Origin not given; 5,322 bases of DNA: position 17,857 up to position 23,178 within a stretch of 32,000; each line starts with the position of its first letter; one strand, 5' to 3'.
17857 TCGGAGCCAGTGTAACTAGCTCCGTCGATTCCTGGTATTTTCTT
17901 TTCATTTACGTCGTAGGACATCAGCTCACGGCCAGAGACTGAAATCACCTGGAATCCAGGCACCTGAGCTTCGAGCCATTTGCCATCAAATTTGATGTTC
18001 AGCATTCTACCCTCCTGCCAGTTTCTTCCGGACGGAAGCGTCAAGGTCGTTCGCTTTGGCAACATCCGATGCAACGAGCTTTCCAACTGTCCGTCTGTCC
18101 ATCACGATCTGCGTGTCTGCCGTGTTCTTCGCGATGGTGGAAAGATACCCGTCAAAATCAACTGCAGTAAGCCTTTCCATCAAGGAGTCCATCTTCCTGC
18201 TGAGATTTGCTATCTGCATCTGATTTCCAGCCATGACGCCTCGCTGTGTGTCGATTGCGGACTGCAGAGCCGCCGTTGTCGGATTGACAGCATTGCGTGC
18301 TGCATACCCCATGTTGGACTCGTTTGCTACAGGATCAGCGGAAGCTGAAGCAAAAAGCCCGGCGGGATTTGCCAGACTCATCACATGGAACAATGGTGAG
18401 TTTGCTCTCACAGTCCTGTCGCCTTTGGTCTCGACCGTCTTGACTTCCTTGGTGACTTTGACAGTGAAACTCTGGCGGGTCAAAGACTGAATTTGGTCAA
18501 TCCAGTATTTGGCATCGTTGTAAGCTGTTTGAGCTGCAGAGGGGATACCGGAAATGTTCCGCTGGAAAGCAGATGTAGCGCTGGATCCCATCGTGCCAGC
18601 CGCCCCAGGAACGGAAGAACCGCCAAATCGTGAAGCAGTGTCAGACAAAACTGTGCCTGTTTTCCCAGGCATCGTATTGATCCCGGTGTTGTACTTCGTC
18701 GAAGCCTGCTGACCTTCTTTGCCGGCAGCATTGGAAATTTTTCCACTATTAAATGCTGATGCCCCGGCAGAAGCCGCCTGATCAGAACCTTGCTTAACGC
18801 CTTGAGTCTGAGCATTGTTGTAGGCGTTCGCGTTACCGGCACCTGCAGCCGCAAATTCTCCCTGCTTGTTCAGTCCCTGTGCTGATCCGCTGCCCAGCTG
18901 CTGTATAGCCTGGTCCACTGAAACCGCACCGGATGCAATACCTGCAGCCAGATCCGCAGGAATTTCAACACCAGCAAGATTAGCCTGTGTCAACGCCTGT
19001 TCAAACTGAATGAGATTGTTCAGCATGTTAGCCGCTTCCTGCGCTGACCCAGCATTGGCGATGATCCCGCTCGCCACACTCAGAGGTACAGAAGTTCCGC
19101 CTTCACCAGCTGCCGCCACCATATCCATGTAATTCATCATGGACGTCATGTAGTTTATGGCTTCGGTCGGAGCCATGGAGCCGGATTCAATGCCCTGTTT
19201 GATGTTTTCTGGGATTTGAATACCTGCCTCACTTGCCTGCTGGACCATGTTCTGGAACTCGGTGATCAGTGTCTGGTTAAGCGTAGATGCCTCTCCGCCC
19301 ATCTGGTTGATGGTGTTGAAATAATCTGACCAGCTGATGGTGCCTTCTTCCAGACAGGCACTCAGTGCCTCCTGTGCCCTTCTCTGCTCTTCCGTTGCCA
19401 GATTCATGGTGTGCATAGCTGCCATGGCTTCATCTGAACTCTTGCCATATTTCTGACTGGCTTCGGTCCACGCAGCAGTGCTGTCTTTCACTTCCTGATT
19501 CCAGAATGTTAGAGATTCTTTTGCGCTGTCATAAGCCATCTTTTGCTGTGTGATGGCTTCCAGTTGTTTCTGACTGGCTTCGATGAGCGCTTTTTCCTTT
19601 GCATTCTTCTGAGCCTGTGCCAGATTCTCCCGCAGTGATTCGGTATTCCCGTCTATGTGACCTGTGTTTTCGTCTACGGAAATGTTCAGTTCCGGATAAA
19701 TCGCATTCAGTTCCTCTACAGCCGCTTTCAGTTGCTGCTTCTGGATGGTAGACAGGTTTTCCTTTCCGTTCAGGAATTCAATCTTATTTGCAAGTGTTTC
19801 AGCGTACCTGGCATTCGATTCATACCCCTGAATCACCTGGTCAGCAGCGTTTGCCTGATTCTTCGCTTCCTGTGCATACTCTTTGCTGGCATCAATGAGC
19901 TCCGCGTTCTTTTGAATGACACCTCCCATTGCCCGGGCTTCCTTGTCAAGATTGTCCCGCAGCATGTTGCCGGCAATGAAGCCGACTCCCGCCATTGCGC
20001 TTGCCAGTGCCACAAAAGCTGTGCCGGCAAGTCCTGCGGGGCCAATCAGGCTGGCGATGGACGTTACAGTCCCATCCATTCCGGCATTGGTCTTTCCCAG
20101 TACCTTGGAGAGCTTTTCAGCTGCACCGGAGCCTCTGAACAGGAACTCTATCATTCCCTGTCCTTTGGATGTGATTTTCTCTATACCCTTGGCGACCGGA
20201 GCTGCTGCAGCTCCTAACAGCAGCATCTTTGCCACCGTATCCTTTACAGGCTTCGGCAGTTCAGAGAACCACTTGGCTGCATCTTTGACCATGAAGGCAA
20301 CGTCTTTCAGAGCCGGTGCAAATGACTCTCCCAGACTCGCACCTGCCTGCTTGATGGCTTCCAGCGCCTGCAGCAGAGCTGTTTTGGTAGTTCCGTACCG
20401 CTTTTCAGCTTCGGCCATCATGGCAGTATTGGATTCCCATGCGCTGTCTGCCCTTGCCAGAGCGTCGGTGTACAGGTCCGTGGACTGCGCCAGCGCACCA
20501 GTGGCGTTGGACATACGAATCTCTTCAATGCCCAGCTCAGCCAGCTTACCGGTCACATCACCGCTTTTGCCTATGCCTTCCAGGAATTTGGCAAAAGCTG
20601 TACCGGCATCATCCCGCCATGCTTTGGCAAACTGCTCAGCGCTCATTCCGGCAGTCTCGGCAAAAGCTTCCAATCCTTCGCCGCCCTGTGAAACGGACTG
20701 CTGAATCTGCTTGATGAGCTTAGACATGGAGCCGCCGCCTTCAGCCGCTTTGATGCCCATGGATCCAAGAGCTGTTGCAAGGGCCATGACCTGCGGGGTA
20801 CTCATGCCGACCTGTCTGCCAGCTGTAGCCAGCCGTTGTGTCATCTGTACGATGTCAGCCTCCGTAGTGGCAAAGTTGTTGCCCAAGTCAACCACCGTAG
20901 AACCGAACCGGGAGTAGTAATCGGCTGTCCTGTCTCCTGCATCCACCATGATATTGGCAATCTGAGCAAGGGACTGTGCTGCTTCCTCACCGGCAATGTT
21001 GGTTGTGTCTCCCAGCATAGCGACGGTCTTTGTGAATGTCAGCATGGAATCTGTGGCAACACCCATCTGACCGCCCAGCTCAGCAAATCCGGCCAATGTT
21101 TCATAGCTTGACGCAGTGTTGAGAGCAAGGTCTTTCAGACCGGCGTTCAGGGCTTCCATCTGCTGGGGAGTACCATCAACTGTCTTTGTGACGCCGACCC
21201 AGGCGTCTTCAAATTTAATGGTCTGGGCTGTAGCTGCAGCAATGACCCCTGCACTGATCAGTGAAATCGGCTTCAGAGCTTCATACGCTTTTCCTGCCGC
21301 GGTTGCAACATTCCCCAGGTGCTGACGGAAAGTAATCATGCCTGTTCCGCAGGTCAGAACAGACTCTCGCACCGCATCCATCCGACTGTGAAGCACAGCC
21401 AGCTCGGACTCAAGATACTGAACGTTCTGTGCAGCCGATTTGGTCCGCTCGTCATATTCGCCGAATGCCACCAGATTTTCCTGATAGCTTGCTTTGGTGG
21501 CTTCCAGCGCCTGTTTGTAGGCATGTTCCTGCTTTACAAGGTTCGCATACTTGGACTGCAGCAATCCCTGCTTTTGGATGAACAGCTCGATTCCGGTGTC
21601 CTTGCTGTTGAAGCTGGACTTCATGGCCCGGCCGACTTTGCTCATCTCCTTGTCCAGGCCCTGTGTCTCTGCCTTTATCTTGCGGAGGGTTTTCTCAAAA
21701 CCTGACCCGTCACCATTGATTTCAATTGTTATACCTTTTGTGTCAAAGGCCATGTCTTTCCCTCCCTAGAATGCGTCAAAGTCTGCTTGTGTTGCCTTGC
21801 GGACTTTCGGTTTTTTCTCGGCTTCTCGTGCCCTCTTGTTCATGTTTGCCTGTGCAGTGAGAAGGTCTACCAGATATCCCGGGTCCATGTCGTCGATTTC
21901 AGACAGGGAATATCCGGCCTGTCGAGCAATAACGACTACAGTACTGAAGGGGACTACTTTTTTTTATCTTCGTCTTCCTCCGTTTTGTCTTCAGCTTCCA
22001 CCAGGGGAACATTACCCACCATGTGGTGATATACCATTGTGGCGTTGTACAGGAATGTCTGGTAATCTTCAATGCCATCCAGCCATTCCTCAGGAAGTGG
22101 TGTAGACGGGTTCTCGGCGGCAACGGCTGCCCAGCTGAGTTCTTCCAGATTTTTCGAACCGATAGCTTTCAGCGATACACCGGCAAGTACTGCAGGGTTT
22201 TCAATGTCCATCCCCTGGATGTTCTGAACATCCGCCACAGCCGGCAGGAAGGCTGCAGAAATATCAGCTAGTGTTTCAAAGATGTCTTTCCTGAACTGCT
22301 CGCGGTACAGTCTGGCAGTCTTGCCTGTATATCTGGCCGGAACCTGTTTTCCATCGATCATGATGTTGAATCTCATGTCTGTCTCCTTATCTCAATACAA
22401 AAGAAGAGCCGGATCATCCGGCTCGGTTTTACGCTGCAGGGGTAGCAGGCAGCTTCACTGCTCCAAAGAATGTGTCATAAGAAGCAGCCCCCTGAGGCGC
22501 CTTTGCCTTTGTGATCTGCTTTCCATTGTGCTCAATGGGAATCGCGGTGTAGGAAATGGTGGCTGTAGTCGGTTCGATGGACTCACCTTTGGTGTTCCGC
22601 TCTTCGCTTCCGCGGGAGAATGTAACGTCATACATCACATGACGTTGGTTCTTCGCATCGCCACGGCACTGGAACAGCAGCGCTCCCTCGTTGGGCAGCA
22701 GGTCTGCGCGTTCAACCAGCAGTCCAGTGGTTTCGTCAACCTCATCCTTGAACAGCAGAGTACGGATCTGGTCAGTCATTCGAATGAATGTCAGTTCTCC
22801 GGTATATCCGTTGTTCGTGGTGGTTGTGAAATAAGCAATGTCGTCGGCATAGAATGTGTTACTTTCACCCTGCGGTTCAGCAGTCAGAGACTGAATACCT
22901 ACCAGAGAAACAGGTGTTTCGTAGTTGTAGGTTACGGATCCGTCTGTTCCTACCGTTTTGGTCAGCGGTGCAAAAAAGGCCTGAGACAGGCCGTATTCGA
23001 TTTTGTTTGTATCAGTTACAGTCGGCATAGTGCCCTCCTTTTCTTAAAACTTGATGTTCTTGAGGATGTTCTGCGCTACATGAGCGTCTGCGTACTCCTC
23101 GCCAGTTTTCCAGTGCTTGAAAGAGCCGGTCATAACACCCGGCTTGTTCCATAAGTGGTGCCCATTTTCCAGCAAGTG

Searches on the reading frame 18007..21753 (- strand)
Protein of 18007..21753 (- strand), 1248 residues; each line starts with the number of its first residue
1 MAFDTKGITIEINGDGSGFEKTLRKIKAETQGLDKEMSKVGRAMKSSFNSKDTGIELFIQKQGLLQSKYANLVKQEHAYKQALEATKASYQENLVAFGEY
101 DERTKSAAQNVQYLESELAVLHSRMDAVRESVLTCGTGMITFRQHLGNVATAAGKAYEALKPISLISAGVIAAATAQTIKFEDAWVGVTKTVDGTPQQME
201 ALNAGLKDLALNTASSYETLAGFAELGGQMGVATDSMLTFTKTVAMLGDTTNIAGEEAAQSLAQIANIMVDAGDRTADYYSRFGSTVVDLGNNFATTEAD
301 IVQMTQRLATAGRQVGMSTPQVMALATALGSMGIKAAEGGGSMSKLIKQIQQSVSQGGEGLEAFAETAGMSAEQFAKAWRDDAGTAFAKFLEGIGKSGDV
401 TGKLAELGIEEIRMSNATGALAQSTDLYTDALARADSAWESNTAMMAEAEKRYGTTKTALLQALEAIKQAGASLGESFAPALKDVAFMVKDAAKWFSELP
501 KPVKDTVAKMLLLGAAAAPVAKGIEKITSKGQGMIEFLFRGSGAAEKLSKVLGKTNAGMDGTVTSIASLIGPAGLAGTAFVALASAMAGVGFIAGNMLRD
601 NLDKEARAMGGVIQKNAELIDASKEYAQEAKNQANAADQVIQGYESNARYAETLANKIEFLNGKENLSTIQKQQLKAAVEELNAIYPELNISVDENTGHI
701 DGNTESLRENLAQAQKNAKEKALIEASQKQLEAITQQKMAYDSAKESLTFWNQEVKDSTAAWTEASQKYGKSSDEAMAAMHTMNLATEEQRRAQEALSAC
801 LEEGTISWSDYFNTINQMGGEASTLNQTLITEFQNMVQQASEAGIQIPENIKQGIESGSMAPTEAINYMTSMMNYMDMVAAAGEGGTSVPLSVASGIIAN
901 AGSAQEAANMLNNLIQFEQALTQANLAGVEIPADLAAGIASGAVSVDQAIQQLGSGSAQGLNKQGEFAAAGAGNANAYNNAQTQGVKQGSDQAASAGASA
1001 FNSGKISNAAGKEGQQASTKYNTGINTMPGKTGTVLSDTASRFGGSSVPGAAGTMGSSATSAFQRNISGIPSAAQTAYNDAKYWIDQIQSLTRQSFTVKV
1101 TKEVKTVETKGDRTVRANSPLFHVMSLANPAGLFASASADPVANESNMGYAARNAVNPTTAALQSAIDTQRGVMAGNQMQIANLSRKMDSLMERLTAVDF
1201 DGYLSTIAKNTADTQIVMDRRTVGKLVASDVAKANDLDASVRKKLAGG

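Call 71: search_protein_families(library=phrogs, proteins=[window:18007-21753:-], max_evalue=0.00001)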
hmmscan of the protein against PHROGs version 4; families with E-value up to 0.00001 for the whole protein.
window:18007-21753:- (1248 aa): 19 families
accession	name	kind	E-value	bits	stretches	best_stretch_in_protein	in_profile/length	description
phrog_13339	-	tail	6.4e-89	299.9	1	128-630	38-531/2156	tail length tape measure protein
phrog_1293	-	tail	2.7e-62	212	1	8-601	9-630/1424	tail length tape measure protein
phrog_17321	-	unknown function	3.1e-51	175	2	117-359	28-274/1484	-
phrog_23108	-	tail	1.8e-42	146.1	1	174-489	445-762/1552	tail length tape measure protein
phrog_1272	-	tail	6.8e-42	144.4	1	5-587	75-669/1606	tail length tape measure protein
phrog_17594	-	tail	2.1e-41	142.6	1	131-498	138-500/1582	tail length tape measure protein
phrog_28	-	tail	6.7e-33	115.3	1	17-1233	134-1206/1228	tail length tape measure protein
phrog_991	-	tail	8.4e-27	94.2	1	20-596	141-679/1966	tail length tape measure protein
phrog_5218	-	unknown function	2e-24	86.9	1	21-791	99-847/1599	-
phrog_58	-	tail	4.9e-23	82.5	1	1-590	170-643/1544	tail length tape measure protein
phrog_167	-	tail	2.2e-22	79.7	1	6-570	151-665/1555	tail length tape measure protein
phrog_4704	-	tail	7.2e-21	75.5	1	2-516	5-545/625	tail length tape measure protein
phrog_1533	-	tail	1.3e-19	70.3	1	105-645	172-719/1688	tail length tape measure protein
phrog_14441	-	tail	2e-17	64.8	1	140-339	43-235/241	tail length tape measure protein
phrog_25337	-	tail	1.2e-12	47.4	1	179-456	196-471/1456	tail length tape measure protein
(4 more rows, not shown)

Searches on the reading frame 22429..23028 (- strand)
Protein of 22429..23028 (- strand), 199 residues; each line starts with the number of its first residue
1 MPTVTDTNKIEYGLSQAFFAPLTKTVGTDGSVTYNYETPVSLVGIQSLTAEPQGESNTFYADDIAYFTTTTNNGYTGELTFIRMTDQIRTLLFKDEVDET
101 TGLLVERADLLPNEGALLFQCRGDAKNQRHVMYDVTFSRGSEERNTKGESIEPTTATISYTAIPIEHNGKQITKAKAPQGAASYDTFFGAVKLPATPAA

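Call 71: search_protein_families(library=phrogs, proteins=[window:22429-23028:-], max_evalue=0.00001)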
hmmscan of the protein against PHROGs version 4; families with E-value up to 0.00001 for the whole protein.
window:22429-23028:- (199 aa): 2 families
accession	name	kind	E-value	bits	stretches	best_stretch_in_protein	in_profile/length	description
phrog_88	-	tail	1.5e-39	137.2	1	5-197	18-210/291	major tail protein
phrog_2634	-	tail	1.7e-07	32.2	1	4-164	4-163/213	major tail protein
